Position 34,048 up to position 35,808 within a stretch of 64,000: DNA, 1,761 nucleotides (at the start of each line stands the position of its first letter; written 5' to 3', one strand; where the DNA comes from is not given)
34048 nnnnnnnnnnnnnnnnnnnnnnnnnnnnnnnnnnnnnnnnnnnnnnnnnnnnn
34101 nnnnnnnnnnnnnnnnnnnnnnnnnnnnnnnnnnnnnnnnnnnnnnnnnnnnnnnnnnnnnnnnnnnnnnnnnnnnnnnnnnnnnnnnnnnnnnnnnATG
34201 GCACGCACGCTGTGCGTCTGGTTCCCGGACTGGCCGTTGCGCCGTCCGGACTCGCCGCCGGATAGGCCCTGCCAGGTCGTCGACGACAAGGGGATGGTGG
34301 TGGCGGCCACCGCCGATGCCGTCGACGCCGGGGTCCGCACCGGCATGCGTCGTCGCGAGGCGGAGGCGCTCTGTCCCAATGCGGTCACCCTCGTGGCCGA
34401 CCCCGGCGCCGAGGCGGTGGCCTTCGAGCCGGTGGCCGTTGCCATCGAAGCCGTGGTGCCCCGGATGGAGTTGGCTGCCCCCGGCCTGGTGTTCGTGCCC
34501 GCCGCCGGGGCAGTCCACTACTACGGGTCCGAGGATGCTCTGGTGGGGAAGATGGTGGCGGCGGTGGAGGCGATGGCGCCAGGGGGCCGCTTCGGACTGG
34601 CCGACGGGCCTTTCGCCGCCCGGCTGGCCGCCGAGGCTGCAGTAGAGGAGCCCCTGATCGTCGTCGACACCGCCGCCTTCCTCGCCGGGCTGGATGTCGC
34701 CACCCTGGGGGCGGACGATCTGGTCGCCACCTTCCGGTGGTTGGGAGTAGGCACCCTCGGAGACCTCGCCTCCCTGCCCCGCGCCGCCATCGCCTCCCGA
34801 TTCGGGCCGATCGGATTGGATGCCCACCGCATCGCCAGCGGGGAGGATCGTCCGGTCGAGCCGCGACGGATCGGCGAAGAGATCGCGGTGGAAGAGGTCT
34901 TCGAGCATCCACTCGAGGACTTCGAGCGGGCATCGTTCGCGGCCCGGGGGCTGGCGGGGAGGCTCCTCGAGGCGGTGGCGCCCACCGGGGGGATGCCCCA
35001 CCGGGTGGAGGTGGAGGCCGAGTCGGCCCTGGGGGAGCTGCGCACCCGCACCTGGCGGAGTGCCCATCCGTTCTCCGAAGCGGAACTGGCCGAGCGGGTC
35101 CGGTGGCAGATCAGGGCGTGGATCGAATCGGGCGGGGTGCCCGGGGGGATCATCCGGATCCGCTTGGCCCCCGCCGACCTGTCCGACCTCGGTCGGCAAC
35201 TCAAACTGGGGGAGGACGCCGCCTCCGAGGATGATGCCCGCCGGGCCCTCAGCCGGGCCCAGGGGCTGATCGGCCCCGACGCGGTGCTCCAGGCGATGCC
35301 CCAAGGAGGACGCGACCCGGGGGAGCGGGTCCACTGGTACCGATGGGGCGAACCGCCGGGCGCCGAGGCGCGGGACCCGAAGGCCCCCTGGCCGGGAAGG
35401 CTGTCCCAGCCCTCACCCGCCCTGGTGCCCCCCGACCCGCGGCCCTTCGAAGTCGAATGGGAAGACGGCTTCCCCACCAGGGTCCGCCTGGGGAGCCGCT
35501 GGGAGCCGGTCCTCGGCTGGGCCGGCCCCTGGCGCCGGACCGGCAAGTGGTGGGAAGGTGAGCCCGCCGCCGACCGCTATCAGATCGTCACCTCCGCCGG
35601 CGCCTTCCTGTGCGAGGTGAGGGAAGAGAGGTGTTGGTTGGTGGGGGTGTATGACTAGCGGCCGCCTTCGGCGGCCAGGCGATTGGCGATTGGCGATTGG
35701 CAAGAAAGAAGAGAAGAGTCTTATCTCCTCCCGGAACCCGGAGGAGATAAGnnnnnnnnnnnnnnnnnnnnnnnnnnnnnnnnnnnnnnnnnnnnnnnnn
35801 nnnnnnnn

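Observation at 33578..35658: LexA-box-controlled imuA'-imuB cassette without an adjacent dnaE2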

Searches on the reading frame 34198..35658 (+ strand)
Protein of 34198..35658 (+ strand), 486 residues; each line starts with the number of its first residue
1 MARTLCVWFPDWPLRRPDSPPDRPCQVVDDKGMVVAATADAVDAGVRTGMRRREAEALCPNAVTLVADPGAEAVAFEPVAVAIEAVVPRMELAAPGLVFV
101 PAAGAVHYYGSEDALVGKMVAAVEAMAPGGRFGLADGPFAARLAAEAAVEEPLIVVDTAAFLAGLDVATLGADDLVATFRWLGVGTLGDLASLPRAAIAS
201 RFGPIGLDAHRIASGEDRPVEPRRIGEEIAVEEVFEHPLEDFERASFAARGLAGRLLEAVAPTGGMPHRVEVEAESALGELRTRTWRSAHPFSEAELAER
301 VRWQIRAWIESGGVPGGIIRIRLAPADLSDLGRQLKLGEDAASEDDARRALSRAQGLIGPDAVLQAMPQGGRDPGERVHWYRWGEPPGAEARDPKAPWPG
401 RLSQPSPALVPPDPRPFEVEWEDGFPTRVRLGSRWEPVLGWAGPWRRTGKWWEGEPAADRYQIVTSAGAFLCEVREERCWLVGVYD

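Call 3: search_protein_families(library=pfam, proteins=[window:34198-35658:+], max_evalue=1)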
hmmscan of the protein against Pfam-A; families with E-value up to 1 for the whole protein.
window:34198-35658:+ (486 aa): 1 family
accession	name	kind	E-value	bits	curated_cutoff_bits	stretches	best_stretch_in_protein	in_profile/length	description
PF00817.25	IMS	-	1.3e-08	35.4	23.2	1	23-145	21-147/148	impB/mucB/samB family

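Call 4: search_protein_families(library=ncbifam, proteins=[window:34198-35658:+], max_evalue=1)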
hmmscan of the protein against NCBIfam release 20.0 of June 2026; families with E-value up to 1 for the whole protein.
window:34198-35658:+ (486 aa): 8 families
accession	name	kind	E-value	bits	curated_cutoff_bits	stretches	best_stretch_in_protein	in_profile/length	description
NF002882.0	PRK03348.1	equivalog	2.4e-12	46.4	389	1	28-272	37-291/461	DNA polymerase IV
NF002751.0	PRK02794.1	equivalog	9.2e-11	41.2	371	1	22-291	62-340/425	DNA polymerase IV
NF002677.0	PRK02406.1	equivalog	1.2e-09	37.8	256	1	133-261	145-279/357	DNA polymerase IV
NF002848.0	PRK03103.1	subfamily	9.6e-09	34.2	381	1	31-228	41-248/410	DNA polymerase IV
NF003015.0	PRK03858.1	subfamily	1e-08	34.7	367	1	24-204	31-217/399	DNA polymerase IV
NF002883.0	PRK03352.1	equivalog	5.6e-08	32.4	330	1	31-300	44-317/347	DNA polymerase IV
NF002492.0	PRK01810.1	equivalog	2.8e-06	26.3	399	2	178-231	199-253/412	DNA polymerase IV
NF010731.0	PRK14133.1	equivalog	0.094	11.9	362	0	177-242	187-253/352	DNA polymerase IV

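Call 6: find_related_loci(query=window:34198-35658:+, collection=genome_contigs, flank=10000)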
Query window:34198-35658:+ (486 aa) in genome_contigs; peptide patterns used: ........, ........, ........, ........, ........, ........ (x = any residue, [..] = any of these).
211 stretches matched a pattern; 88 encode a relative of the query (tblastn E <= 1e-3); the best 80 are kept; 80 distinct loci.
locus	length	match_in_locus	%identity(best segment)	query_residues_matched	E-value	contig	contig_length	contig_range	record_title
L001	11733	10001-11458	96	1-486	0e+0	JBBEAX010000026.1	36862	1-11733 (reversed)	MAG: Acidimicrobiia bacterium isolate LejiaF_67_42 Lejia_F_1658_length_36862_cov_23, whole genome shotgun sequence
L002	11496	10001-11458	86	1-486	0e+0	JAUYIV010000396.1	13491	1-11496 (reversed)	MAG: Actinomycetota bacterium isolate C24_metabat.bin.110 C24_k141_135002, whole genome shotgun sequence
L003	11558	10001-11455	83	1-486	0e+0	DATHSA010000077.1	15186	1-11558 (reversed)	MAG TPA_asm: Acidimicrobiia bacterium isolate SMAG_U16039 k141_28482, whole genome shotgun sequence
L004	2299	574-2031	78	1-486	0e+0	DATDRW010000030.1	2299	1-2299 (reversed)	MAG TPA_asm: Acidimicrobiia bacterium isolate SMAG_U7987 k141_1912111, whole genome shotgun sequence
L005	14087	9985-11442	80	1-486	0e+0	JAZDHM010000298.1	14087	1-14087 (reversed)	MAG: Actinomycetota bacterium isolate MEGAHIT-group-0.332 k141_14583898, whole genome shotgun sequence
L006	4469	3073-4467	76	1-465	0e+0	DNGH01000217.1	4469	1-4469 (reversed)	MAG TPA_asm: Actinomycetota bacterium isolate UBA11373 contig_7801, whole genome shotgun sequence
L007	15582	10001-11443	69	1-486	0e+0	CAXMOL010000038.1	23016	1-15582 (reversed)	MAG: uncultured Kiloniellaceae bacterium isolate 07C-BC-St04_bin.20.orig genome assembly, contig: k141_2459261, whole ge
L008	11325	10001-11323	77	1-441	0e+0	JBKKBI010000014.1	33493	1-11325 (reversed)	MAG: Acidimicrobiia bacterium isolate swi_bin.353 S1Ck127_16836983_flag_0_multi_59.0000_len_33493, whole genome shotgun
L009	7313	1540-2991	69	1-486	0e+0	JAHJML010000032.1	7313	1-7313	MAG: Actinomycetota bacterium isolate Old_saline.mb.35 Old_saline.mb.35_k141_206556, whole genome shotgun sequence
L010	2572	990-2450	69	1-486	0e+0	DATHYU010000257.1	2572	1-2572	MAG TPA_asm: Acidimicrobiia bacterium isolate SMAG_U16220 k141_438116, whole genome shotgun sequence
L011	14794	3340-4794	71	1-486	0e+0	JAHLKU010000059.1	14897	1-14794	MAG: Actinomycetota bacterium isolate MAG32 NODE_5026_length_14897_cov_2389.323272, whole genome shotgun sequence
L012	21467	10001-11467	64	1-486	0e+0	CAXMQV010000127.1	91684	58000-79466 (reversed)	MAG: uncultured Gammaproteobacteria bacterium isolate 10C-St20-MC-01_bin.11.orig genome assembly, contig: k141_2872454,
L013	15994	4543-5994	68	1-486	0e+0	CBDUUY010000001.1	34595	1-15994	MAG TPA_asm: uncultured bacterium isolate SRR22302361_binner23_Refined_96 genome assembly, contig: ERZ25748748.305, whol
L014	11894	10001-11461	65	1-486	0e+0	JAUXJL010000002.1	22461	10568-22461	MAG: Acidimicrobiia bacterium isolate CSMAG_3081 CSMAG_3081_k127_26314081_length_22461_cov_96.5057, whole genome shotgun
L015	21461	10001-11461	66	1-486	0e+0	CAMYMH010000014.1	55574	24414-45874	MAG: uncultured Acidimicrobiaceae bacterium isolate ES_M_Acidobacteriota_15 genome assembly, contig: scaffold_333, whole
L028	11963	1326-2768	62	1-486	0e+0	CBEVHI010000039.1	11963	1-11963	MAG TPA_asm: uncultured bacterium isolate SRR13309659_concoct_16 genome assembly, contig: ERZ26778719.292, whole genome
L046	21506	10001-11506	58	1-486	3e-162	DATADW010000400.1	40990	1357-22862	MAG TPA_asm: Acidimicrobiia bacterium isolate SMAG_U6761 k141_5734649, whole genome shotgun sequence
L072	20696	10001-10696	32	1-205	7e-17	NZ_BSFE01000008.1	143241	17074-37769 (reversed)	Maricaulis virginensis strain VKM B-1513 spades_K_25_97_8, whole genome shotgun sequence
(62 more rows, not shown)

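Call 22: search_solved_structures(query=window:34198-35658:+, max_evalue=0.01, show_alignments=3)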
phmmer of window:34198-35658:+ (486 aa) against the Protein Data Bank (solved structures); distinct sequences matched with E-value up to 0.01: 7.
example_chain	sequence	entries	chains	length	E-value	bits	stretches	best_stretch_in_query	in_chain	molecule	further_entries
4irc_F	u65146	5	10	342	7.2e-06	28.2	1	30-240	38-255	DNA polymerase IV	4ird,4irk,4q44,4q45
4r8u_B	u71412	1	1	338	4.7e-05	25.6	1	30-240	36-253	DNA polymerase IV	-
4r8u_A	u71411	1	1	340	4.8e-05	25.6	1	30-240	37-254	DNA polymerase IV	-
4ir1_F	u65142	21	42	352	5.1e-05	25.5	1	30-240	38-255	DNA polymerase IV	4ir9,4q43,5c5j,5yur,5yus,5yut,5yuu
6juq_A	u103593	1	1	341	5.2e-05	25.4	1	30-240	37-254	DNA polymerase IV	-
6jup_F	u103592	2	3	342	5.3e-05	25.4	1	30-240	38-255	DNA polymerase IV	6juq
7yll_A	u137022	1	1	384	0.00017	23.7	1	29-238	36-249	DNA polymerase IV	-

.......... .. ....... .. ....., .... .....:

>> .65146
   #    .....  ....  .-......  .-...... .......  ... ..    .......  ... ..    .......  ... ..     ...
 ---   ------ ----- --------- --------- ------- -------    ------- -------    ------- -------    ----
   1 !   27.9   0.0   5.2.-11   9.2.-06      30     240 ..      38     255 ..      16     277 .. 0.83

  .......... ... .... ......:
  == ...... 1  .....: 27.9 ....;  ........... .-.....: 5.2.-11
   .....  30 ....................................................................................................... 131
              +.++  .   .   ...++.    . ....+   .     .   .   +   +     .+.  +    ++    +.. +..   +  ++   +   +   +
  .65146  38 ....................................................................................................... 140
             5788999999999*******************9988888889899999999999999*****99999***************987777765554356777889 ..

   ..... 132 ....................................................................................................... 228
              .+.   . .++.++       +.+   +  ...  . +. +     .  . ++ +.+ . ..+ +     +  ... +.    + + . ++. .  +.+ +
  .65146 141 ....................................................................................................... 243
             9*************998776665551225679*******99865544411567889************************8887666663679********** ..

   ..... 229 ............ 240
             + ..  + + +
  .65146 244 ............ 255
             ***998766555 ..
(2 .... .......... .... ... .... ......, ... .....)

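Call 25: search_protein_families(library=ncbifam, proteins=[L046:17912-21301:+, L028:7429-10731:+, L072:11349-14867:+], max_evalue=0.00001)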
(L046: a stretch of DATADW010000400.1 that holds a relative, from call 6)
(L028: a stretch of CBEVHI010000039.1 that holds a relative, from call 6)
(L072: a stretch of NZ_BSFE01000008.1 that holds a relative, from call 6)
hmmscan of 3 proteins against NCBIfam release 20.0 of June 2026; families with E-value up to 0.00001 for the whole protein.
L046:17912-21301:+ (1130 aa): 16 families
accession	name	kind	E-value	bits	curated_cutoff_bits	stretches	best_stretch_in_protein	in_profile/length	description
NF004225.0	PRK05672.1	subfamily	0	1246.9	939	1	3-1122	4-1035/1047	error-prone DNA polymerase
NF004226.0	PRK05673.1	equivalog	6.6e-208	693.2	1002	1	3-962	4-887/1146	DNA polymerase III subunit alpha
TIGR00594.1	polc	superfamily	4.9e-191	637.3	434.35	2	142-961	80-883/1022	DNA polymerase III subunit alpha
NF005298.0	PRK06826.1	equivalog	1.2e-190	635.8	1260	2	133-962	76-885/1151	DNA polymerase III subunit alpha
NF005617.0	PRK07374.1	equivalog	4e-141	472.1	1653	2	145-868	85-829/1170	DNA polymerase III subunit alpha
NF005377.0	PRK06920.1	equivalog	1.8e-139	466.5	1806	2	145-868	78-796/1108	DNA polymerase III subunit alpha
NF007079.0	PRK09532.1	equivalog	5.1e-110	369.1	1525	2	146-798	84-776/876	DNA polymerase III subunit alpha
NF005582.0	PRK07279.1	equivalog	1.7e-109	367.3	1279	2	258-832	148-714/1033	DNA polymerase III subunit alpha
NF005516.0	PRK07135.1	equivalog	1.9e-100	337.5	1084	2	379-864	251-744/974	DNA polymerase III DnaE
NF004550.0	PRK05898.1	equivalog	7.7e-97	325.6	1182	1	261-832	138-708/971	DNA polymerase III subunit alpha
NF001688.0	PRK00448.1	equivalog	7.7e-25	86.7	873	2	6-70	339-403/1445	PolC-type DNA polymerase III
TIGR01405.1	polC_Gram_pos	equivalog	9.5e-20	69.9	1043.45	2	6-69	105-168/1211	DNA polymerase III subunit alpha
NF005616.0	PRK07373.1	equivalog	6e-19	67.9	646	1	793-866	33-106/449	DNA polymerase III subunit alpha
NF041577.1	nside_bi_sphtase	equivalog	2.7e-11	43.1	400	1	6-70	4-66/276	3',5'-nucleoside bisphosphate phosphatase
NF038032.1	CehA_McbA_metalo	domain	1.6e-07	31.1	80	1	6-69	5-67/315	CehA/McbA family metallohydrolase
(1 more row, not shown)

L028:7429-10731:+ (1101 aa): 16 families
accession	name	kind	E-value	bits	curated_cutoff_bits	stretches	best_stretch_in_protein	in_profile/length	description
NF004225.0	PRK05672.1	subfamily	0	1264.9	939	1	2-1101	5-1047/1047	error-prone DNA polymerase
NF004226.0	PRK05673.1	equivalog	3.8e-211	704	1002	1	1-936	4-890/1146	DNA polymerase III subunit alpha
NF005298.0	PRK06826.1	equivalog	3e-193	644.5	1260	2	104-939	76-891/1151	DNA polymerase III subunit alpha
TIGR00594.1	polc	superfamily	6e-191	637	434.35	1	4-938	2-889/1022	DNA polymerase III subunit alpha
NF005377.0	PRK06920.1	equivalog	7.3e-139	464.5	1806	2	115-839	77-796/1108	DNA polymerase III subunit alpha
NF005617.0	PRK07374.1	equivalog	3.3e-138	462.5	1653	2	116-838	85-828/1170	DNA polymerase III subunit alpha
NF007079.0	PRK09532.1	equivalog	1.3e-106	357.8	1525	2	117-769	84-776/876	DNA polymerase III subunit alpha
NF005582.0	PRK07279.1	equivalog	6e-105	352.3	1279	1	230-831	149-736/1033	DNA polymerase III subunit alpha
NF005516.0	PRK07135.1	equivalog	3.4e-102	343.3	1084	1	350-838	251-747/974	DNA polymerase III DnaE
NF004550.0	PRK05898.1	equivalog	7.8e-102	342.1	1182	1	231-838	137-743/971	DNA polymerase III subunit alpha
NF001688.0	PRK00448.1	equivalog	3.5e-23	81.2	873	2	5-70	340-405/1445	PolC-type DNA polymerase III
TIGR01405.1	polC_Gram_pos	equivalog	1.8e-19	69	1043.45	2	5-69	106-170/1211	DNA polymerase III subunit alpha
NF005616.0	PRK07373.1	equivalog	2e-17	62.9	646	1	765-837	34-106/449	DNA polymerase III subunit alpha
NF041577.1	nside_bi_sphtase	equivalog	3.8e-10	39.4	400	1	2-70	2-68/276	3',5'-nucleoside bisphosphate phosphatase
NF038032.1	CehA_McbA_metalo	domain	1.6e-07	31.1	80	1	4-67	5-67/315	CehA/McbA family metallohydrolase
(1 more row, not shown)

L072:11349-14867:+ (1173 aa): 13 families
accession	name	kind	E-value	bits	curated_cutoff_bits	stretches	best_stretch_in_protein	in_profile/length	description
NF004225.0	PRK05672.1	subfamily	0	1451.1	939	1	91-1173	3-1047/1047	error-prone DNA polymerase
NF004226.0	PRK05673.1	equivalog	8.8e-165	550.4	1002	1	93-1124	5-1065/1146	DNA polymerase III subunit alpha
NF005298.0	PRK06826.1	equivalog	1.7e-146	489.7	1260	1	262-1122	191-1073/1151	DNA polymerase III subunit alpha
TIGR00594.1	polc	superfamily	4.3e-145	485.2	434.35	1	238-1081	161-1022/1022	DNA polymerase III subunit alpha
NF005377.0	PRK06920.1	equivalog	3.5e-119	399.3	1806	1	249-1119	163-1021/1108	DNA polymerase III subunit alpha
NF005617.0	PRK07374.1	equivalog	6.7e-103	345.5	1653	1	239-1117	169-1076/1170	DNA polymerase III subunit alpha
NF005582.0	PRK07279.1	equivalog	2.7e-92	310.4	1279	1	274-920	151-768/1033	DNA polymerase III subunit alpha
NF005516.0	PRK07135.1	equivalog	4e-86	290.1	1084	1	388-956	251-813/974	DNA polymerase III DnaE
NF004550.0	PRK05898.1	equivalog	8.2e-86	289.1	1182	1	334-915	195-765/971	DNA polymerase III subunit alpha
NF007079.0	PRK09532.1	equivalog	1.1e-69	235.6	1525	1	252-821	180-776/876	DNA polymerase III subunit alpha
NF001688.0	PRK00448.1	equivalog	3.7e-19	67.8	873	1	265-449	726-912/1445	PolC-type DNA polymerase III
TIGR01405.1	polC_Gram_pos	equivalog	2.3e-14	52.1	1043.45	1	266-449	493-677/1211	DNA polymerase III subunit alpha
NF005616.0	PRK07373.1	equivalog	5.9e-08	31.7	646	0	821-894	38-109/449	DNA polymerase III subunit alpha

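Call 35: find_encoding_contigs(protein=window:34198-35658:+, flank=10000, max_places=6)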
Protein window:34198-35658:+ (486 aa): no gene with exactly this product is on record in the collection.
